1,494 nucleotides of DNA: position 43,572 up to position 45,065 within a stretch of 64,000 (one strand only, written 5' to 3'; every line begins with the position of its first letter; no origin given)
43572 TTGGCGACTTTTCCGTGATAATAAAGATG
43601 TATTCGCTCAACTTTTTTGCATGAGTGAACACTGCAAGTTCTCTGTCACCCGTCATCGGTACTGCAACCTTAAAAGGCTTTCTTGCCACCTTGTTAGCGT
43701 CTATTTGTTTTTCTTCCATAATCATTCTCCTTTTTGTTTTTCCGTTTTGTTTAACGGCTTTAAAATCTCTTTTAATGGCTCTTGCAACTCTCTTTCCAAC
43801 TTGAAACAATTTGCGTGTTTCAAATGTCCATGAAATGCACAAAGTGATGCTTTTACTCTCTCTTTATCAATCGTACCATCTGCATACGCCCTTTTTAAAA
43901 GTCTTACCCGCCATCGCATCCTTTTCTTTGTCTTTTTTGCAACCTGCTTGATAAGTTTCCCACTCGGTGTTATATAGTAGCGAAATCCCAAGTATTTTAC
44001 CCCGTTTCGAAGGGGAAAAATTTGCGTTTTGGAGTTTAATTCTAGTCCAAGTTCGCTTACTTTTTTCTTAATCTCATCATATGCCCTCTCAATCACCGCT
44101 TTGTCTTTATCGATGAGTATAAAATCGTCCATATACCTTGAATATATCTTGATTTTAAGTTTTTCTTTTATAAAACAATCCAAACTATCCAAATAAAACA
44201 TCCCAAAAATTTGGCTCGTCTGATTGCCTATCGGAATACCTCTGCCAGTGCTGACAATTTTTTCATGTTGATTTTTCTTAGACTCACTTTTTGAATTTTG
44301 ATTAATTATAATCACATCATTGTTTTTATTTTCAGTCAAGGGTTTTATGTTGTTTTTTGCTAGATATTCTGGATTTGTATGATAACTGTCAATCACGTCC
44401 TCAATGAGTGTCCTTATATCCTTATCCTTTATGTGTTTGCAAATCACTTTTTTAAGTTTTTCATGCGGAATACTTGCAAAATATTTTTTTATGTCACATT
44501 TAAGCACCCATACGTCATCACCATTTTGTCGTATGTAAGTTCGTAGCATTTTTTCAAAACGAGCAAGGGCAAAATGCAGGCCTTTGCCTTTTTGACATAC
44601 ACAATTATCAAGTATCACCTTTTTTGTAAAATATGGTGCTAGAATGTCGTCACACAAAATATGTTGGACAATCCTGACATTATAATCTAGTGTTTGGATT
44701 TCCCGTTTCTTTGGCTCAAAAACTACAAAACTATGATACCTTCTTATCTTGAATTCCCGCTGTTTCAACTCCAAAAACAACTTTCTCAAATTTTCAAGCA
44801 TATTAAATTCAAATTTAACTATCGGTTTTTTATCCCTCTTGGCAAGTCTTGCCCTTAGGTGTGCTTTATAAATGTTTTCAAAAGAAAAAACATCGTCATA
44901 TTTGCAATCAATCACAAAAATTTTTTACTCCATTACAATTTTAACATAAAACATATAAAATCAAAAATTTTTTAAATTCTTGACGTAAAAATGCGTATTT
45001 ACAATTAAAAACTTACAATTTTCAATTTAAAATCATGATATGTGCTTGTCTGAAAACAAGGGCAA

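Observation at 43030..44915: Diversity-generating retroelement with non-classical layout (RT-avd-TR-target on one strand)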

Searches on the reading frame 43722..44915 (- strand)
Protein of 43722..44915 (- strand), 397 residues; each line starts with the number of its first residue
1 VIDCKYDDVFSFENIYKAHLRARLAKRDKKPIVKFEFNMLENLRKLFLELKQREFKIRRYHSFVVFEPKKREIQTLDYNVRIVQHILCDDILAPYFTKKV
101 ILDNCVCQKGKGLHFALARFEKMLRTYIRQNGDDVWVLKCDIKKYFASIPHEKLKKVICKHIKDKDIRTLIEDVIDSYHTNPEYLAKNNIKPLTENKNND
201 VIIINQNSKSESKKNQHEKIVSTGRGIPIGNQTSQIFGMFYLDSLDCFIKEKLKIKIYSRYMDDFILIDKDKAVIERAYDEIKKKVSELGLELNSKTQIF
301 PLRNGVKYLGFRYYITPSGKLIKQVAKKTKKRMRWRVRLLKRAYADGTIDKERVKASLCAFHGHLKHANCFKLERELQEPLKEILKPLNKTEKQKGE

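Call 4: search_protein_families(library=pfam, proteins=[window:43722-44915:-], max_evalue=0.01)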
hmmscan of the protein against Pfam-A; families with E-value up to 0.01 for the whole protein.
window:43722-44915:- (397 aa): 1 family
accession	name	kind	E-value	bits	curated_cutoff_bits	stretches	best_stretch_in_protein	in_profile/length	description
PF00078.32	RVT_1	-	5e-19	69.3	29.6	1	69-312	8-204/205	Reverse transcriptase (RNA-dependent DNA polymerase)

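Call 11: search_solved_structures(query=window:43722-44915:-, max_evalue=0.001, show_alignments=1)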
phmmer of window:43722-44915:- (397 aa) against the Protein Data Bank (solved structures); distinct sequences matched with E-value up to 0.001: 8.
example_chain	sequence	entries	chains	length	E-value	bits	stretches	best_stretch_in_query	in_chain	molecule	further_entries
8ub7_A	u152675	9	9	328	5.4e-32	114.7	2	7-174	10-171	Reverse transcriptase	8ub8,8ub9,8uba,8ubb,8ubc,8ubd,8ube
5hhj_A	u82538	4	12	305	3.5e-10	42.9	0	226-323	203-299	Retron-type reverse transcriptase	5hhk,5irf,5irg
5hhl_A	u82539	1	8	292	6.5e-10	42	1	226-320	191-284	Retron-type reverse transcriptase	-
7uim_D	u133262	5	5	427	9.7e-10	41.4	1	226-337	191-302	Group II intron reverse transcriptase/maturase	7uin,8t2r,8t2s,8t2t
8bgj_A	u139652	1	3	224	1.1e-09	41.3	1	221-311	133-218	RNA-directed DNA polymerase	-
6me0_C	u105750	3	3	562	1e-06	31.5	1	219-346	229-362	Maturase reverse transcriptase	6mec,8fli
7kft_D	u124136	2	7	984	6.9e-05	25.5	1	224-313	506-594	Cas6-RT-Cas1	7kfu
6ar1_A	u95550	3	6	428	7e-05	25.5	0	221-341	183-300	GsI-IIC RT | Trt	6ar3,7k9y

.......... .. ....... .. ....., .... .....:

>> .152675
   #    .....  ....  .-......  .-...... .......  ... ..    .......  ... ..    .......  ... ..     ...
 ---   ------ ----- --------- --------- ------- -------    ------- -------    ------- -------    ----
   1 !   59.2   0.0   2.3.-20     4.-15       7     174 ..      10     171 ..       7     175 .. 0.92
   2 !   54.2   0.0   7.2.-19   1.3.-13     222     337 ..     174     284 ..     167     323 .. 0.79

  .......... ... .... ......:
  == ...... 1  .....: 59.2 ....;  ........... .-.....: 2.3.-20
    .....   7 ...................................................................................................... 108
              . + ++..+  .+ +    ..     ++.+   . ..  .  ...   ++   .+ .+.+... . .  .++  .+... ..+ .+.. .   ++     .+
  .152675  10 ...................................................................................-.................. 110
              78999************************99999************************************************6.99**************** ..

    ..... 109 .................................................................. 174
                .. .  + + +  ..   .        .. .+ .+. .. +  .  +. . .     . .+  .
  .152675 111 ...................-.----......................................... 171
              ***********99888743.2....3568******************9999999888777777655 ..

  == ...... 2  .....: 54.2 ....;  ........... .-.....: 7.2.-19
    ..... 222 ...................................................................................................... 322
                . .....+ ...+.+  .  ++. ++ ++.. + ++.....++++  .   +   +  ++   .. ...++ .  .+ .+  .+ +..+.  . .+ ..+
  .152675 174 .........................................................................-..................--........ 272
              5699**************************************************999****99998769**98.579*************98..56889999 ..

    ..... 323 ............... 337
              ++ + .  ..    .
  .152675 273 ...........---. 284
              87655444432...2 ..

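Call 18: find_homologous_proteins(query=window:43722-44915:-, max_evalue=1e-20)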
Query window:43722-44915:- (397 aa): 2985 proteins with E <= 1e-20 among 6911 candidates; the best 120 are listed.
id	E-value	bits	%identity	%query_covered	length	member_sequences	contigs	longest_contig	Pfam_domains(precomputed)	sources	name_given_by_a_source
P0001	1.8e-262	888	100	100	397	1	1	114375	PF00078.33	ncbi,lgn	-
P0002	4.3e-149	515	62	97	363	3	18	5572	PF00078.33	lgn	-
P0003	1.1e-144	501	60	96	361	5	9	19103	PF00078.33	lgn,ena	-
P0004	2.9e-143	496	58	96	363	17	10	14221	PF00078.33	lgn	-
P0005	8.7e-141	488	56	96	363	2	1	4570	PF00078.33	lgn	-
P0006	2.5e-139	483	57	99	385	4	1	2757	PF00078.33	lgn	-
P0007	2.7e-139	483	56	95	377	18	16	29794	PF00078.33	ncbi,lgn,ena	-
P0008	4.4e-139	482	55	96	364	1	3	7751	PF00078.33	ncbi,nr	ncbi:MAG: RNA-directed DNA polymerase [Bacteroides sp.]|nr:RNA-directed DNA polymerase [Bacillota ba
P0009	5.2e-139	482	56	96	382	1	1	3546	PF00078.33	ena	-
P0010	5.4e-139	482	57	96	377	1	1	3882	PF00078.33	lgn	-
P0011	1.9e-138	480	54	99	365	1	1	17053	PF00078.33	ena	-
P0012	3.0e-138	479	55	100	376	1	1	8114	PF00078.33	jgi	-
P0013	4.5e-138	479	56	97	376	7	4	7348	PF00078.33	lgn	-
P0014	7.6e-138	478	56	97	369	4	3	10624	PF00078.33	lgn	-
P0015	8.0e-138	478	54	97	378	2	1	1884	PF00078.33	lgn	-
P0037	1.2e-134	468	55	96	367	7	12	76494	PF00078.33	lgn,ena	-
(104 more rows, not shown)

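Call 19: find_encoding_contigs(protein=P0001, flank=10000, max_places=6)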
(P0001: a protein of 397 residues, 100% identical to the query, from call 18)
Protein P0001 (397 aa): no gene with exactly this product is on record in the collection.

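Call 21: find_encoding_contigs(protein=P0003, flank=10000, max_places=3)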
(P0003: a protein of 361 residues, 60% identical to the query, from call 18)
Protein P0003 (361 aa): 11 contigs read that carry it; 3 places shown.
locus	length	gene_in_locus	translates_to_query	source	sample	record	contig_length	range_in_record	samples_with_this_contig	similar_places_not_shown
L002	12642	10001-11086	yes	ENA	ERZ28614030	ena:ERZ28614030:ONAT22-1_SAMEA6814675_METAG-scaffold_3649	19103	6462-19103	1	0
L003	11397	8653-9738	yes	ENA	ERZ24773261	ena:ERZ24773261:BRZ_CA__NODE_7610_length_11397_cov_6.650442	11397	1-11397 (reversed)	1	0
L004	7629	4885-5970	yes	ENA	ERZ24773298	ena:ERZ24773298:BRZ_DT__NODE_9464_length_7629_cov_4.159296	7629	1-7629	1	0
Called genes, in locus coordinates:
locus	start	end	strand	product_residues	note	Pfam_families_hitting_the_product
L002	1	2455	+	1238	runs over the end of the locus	PF04563:RNA_pol_Rpb2_1 (weak), PF04561:RNA_pol_Rpb2_2, PF04565:RNA_pol_Rpb2_3, PF10385:RNA_pol_Rpb2_45, PF00562:RNA_pol_Rpb2_6, PF04560:RNA_pol_Rpb2_7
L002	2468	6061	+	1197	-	PF04997:RNA_pol_Rpb1_1, PF00623:RNA_pol_Rpb1_2, PF04983:RNA_pol_Rpb1_3, PF05000:RNA_pol_Rpb1_4 (weak), PF04998:RNA_pol_Rpb1_5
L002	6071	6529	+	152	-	-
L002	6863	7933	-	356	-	PF03462:PCRF, PF00472:RF-1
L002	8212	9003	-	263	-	PF01170:UPF0020 (faint), PF03602:Cons_hypoth95 (weak), PF05175:MTS, PF06325:PrmA, PF07669:Eco57I (weak), PF08241:Methyltransf_11 (weak), PF13649:Methyltransf_25, PF13847:Methyltransf_31, +1 more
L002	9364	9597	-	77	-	PF01197:Ribosomal_L31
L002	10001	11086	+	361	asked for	PF00078:RVT_1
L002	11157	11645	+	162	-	PF05635:23S_rRNA_IVP (weak), PF22296:bAvd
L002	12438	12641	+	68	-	?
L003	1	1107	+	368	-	?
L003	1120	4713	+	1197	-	PF04997:RNA_pol_Rpb1_1, PF00623:RNA_pol_Rpb1_2, PF04983:RNA_pol_Rpb1_3, PF05000:RNA_pol_Rpb1_4 (weak), PF04998:RNA_pol_Rpb1_5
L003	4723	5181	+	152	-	-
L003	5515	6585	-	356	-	PF03462:PCRF, PF00472:RF-1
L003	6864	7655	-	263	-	PF01170:UPF0020 (faint), PF03602:Cons_hypoth95 (weak), PF05175:MTS, PF06325:PrmA, PF07669:Eco57I (weak), PF08241:Methyltransf_11 (weak), PF13649:Methyltransf_25, PF13847:Methyltransf_31, +1 more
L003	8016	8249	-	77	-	PF01197:Ribosomal_L31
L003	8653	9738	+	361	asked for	PF00078:RVT_1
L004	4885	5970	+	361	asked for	PF00078:RVT_1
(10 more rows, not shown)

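Call 22: find_encoding_contigs(protein=P0004, flank=10000, max_places=3)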
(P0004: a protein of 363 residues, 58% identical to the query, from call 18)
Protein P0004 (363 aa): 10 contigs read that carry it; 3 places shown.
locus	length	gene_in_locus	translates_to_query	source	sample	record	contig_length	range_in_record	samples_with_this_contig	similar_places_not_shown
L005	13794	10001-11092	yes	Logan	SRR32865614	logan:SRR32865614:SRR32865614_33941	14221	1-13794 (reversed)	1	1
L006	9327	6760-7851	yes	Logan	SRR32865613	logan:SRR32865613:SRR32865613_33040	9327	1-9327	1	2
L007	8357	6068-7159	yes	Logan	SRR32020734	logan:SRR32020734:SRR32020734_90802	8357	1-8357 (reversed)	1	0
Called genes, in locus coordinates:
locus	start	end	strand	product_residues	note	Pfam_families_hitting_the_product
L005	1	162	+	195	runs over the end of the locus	?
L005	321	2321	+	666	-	PF02368:Big_2, PF18998:Flg_new_2, PF07581:Glug (faint)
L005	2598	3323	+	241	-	PF13353:Fer4_12, PF04055:Radical_SAM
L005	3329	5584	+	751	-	PF02901:PFL-like, PF01228:Gly_radical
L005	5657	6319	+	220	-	PF01252:Peptidase_A8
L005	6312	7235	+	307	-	PF00849:PseudoU_synth_2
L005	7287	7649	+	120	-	-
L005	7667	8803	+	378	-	-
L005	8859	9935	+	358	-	PF00535:Glycos_transf_2, PF10111:Glyco_tranf_2_2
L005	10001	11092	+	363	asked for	PF00078:RVT_1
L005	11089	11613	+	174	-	PF22296:bAvd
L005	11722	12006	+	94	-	PF01541:GIY-YIG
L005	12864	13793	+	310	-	?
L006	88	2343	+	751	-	PF02901:PFL-like, PF01228:Gly_radical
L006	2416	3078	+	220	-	PF01252:Peptidase_A8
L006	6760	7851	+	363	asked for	PF00078:RVT_1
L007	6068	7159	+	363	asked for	PF00078:RVT_1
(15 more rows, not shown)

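Call 23: find_encoding_contigs(protein=P0002, flank=10000, max_places=3)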
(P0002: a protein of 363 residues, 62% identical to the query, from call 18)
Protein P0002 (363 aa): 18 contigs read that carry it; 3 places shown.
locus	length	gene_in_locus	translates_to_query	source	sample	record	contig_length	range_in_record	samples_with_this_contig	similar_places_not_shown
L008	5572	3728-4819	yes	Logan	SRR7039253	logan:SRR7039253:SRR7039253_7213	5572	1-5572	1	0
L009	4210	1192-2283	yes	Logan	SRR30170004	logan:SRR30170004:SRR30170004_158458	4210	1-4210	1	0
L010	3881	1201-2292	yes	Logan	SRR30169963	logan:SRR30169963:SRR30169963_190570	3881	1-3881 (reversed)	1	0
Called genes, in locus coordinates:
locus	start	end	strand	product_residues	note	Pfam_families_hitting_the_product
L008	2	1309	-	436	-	?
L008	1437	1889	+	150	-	PF03862:SpoVAC_SpoVAEB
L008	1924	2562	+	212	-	PF07451:SpoVAD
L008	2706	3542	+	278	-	PF02498:Bro-N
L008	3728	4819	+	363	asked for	PF00078:RVT_1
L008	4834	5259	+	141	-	PF22296:bAvd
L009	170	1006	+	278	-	PF02498:Bro-N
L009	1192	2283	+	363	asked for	PF00078:RVT_1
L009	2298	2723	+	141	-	PF22296:bAvd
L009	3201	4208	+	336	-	?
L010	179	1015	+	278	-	PF02498:Bro-N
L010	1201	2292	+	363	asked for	PF00078:RVT_1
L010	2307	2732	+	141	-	PF22296:bAvd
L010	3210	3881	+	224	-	?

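Call 28: find_encoding_contigs(protein=P0007, flank=10000, max_places=2)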
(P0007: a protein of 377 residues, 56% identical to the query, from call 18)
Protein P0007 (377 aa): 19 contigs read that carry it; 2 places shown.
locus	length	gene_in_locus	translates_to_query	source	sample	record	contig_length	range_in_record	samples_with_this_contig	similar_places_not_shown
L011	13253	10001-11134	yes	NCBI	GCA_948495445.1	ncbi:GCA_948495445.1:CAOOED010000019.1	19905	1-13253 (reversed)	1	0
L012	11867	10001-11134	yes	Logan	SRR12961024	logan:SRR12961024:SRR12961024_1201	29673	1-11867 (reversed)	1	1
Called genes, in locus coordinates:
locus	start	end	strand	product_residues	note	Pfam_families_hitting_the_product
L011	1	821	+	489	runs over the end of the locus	PF01087:GalP_UDP_transf, PF02744:GalP_UDP_tr_C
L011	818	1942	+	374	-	PF10509:GalKase_gal_bdg, PF00288:GHMP_kinases_N, PF08544:GHMP_kinases_C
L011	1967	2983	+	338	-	PF00106:adh_short, PF01073:3Beta_HSD, PF01370:Epimerase, PF02719:Polysacc_synt_2, PF04321:RmlD_sub_bind, PF13460:NAD_binding_10 (weak), PF16363:GDP_Man_Dehyd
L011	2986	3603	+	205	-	PF12464:Mac, PF00132:Hexapep, PF14602:Hexapep_2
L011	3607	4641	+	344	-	PF01263:Aldose_epim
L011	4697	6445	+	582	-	PF02837:Glyco_hydro_2_N, PF22666:Glyco_hydro_2_N2 (weak), PF00703:Glyco_hydro_2, PF02836:Glyco_hydro_2_C (weak)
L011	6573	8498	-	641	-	PF00005:ABC_tran, PF02463:SMC_N (faint), PF13304:AAA_21 (faint), PF17912:OB_MalK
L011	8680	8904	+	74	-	PF02604:PhdYeFM_antitox (weak)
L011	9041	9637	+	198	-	PF13189:Cytidylate_kin2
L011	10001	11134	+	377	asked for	PF00078:RVT_1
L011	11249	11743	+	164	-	PF22296:bAvd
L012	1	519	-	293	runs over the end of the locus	PF02311:AraC_binding (weak), PF07883:Cupin_2 (weak), PF12833:HTH_18, PF00165:HTH_AraC (weak)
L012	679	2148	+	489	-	PF01087:GalP_UDP_transf, PF02744:GalP_UDP_tr_C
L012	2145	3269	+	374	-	PF10509:GalKase_gal_bdg, PF00288:GHMP_kinases_N, PF08544:GHMP_kinases_C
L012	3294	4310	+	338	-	PF00106:adh_short, PF01073:3Beta_HSD, PF01370:Epimerase, PF02719:Polysacc_synt_2, PF04321:RmlD_sub_bind, PF13460:NAD_binding_10 (weak), PF16363:GDP_Man_Dehyd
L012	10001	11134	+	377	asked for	PF00078:RVT_1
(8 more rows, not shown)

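Call 29: find_encoding_contigs(protein=P0037, flank=10000, max_places=2)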
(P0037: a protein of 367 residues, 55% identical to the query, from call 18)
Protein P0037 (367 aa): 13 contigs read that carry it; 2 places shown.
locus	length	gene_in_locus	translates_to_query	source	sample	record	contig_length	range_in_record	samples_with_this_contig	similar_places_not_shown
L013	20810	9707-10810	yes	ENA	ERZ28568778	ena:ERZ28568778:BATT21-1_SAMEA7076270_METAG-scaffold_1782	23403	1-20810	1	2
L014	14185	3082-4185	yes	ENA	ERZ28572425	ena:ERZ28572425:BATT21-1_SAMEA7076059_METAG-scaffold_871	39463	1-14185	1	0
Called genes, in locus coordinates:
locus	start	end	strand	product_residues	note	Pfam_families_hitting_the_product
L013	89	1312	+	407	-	PF02073:Peptidase_M29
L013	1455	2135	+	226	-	-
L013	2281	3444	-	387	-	PF17785:PUA_3, PF10672:Methyltrans_SAM, PF02475:TRM5-TYW2_MTfase, PF03602:Cons_hypoth95, PF05175:MTS (weak), PF09445:Methyltransf_15, PF13649:Methyltransf_25 (weak), PF13847:Methyltransf_31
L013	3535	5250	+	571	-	PF00664:ABC_membrane, PF00005:ABC_tran, PF02463:SMC_N (faint)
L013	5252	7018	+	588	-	PF00664:ABC_membrane, PF00005:ABC_tran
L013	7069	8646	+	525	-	PF00005:ABC_tran, PF02463:SMC_N (faint), PF13304:AAA_21 (faint), PF12848:ABC_tran_Xtn, PF00005:ABC_tran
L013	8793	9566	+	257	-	PF00072:Response_reg, PF08769:Spo0A_C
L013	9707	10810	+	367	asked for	PF00078:RVT_1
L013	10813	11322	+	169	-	PF22296:bAvd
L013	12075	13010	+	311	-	PF14659:Phage_int_SAM_3 (weak), PF00589:Phage_integrase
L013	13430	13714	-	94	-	PF01541:GIY-YIG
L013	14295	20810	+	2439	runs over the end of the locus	PF19789:DUF6273 (weak), PF18676:MBG_2, PF18887:MBG_3 (weak)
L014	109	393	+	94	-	-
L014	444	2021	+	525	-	PF00005:ABC_tran, PF02463:SMC_N (faint), PF13304:AAA_21 (faint), PF12848:ABC_tran_Xtn, PF00005:ABC_tran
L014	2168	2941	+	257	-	PF00072:Response_reg, PF08769:Spo0A_C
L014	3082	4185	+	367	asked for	PF00078:RVT_1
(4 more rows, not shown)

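Call 41: find_related_loci(query=A2, collection=metagenome_contigs, flank=8000)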
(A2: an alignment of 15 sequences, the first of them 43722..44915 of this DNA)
Query A2 (397 aa) in metagenome_contigs; peptide patterns used: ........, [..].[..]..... (x = any residue, [..] = any of these).
600 stretches matched a pattern (row limit reached: there are more); 565 encode a relative of the query (tblastn E <= 1e-3); the best 80 are kept; 80 distinct loci.
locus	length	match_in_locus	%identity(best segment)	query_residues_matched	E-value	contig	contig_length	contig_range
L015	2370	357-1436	55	1-383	1e-149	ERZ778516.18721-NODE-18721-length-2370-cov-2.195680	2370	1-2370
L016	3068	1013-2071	53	6-381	1e-141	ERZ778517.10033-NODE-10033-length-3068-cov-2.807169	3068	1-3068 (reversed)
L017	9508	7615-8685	53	1-381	5e-132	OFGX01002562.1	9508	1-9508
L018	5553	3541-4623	53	1-384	3e-131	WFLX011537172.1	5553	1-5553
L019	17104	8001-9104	51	1-392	8e-128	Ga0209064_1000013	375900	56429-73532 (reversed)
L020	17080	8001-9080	52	1-384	5e-139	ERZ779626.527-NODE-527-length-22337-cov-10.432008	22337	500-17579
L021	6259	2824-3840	38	6-388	6e-88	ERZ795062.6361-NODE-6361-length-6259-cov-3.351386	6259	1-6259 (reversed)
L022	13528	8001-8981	40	6-375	9e-88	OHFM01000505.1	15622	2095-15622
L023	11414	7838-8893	38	1-395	1e-86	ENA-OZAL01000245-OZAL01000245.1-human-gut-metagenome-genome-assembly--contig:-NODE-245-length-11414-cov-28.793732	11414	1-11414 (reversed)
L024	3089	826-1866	38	6-395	4e-88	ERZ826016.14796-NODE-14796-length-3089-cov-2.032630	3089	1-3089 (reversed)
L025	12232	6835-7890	38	1-395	1e-86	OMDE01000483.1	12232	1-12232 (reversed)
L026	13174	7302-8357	38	1-395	1e-86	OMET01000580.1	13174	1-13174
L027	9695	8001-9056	38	1-395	2e-86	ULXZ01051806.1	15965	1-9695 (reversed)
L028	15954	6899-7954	38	1-395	2e-86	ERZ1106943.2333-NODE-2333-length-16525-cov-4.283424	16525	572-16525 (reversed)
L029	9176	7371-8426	38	1-395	5e-86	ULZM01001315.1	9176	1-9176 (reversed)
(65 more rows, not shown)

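Call 71: search_protein_families(library=ncbifam, proteins=[window:43722-44915:-], max_evalue=0.01)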
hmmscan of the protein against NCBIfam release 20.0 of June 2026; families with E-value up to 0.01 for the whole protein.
window:43722-44915:- (397 aa): 5 families
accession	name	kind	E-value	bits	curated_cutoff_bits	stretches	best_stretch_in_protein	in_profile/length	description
TIGR04416.1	group_II_RT_mat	equivalog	1.1e-23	83.9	300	2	204-349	159-307/353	group II intron reverse transcriptase/maturase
NF041747.1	Drt3a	equivalog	2.9e-16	59.8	200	1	132-345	108-300/412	antiviral reverse transcriptase Drt3a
NF041746.1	Drt2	equivalog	1.6e-13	50.6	390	1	113-349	111-356/416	antiviral reverse transcriptase Drt2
NF038233.2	retron_St85_RT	exception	2.8e-09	36.7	235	1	136-302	90-215/289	retron St85 family RNA-directed DNA polymerase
NF041750.1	Drt5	equivalog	6.9e-07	28.6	550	1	228-298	180-249/484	antiviral reverse transcriptase Drt5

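Call 72: search_protein_families(library=padloc, proteins=[window:43722-44915:-], max_evalue=0.001)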
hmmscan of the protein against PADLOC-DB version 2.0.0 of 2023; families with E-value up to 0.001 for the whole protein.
window:43722-44915:- (397 aa): 54 families (the best 25 are shown)
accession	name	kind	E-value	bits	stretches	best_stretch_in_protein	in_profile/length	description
PDLC01136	RT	-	7.6e-32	108.8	1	24-312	23-257/263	RT (reverse transcriptase)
PDLC03779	RT_UG4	-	1.9e-24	84.3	2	217-349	163-285/307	DRT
PDLC03754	RT_UG17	-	2.2e-23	80.8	1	126-340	120-292/429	DRT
PDLC02063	Cas1_IIIb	-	1.2e-22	78.3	2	206-378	171-305/617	-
PDLC03764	RT_UG26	-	8e-21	72.2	2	210-356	170-314/398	DRT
PDLC03768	Drt3a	-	1.3e-19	68.9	2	205-346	160-298/411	DRT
PDLC03756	RT_UG19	-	2.4e-19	67.9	1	119-393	133-362/562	DRT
PDLC03759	RT_UG21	-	1e-17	62.1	1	119-300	129-265/503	DRT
PDLC01607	RT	-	1.8e-17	62.1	1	79-312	14-160/161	"CAS-I,CAS-II,CAS-III,CAS-IV,CAS-V,CAS-VI; acquisition_associated"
PDLC03778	RT_UG39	-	4e-17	60.4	1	120-293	186-360/541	DRT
PDLC03757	Drt2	-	6.8e-17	59.6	1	114-371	182-435/502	DRT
PDLC03755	RT_UG18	-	1.1e-16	59.2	2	73-182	63-166/295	DRT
PDLC03772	RT_UG33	-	1.3e-15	55.3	2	217-304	176-265/490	DRT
PDLC03775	RT_UG36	-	1.2e-14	52.2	1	131-295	139-261/557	DRT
PDLC03773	RT_UG34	-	4.9e-14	50.1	1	203-312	192-299/512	DRT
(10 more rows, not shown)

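Call 78: search_protein_families(library=pfam, proteins=[L013:14295-15401:+, L009:3201-4208:+], max_evalue=1)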
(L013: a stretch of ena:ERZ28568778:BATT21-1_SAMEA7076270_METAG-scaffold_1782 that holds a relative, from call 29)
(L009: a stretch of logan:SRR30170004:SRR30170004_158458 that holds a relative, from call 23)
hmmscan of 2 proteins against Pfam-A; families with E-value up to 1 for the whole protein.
L013:14295-15401:+ (369 aa): 1 family
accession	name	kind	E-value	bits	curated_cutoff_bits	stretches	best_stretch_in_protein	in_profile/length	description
PF19789.6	DUF6273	-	3.7e-08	33.9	23.5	1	285-364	82-171/172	Domain of unknown function (DUF6273)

L009:3201-4208:+ (336 aa): 0 families
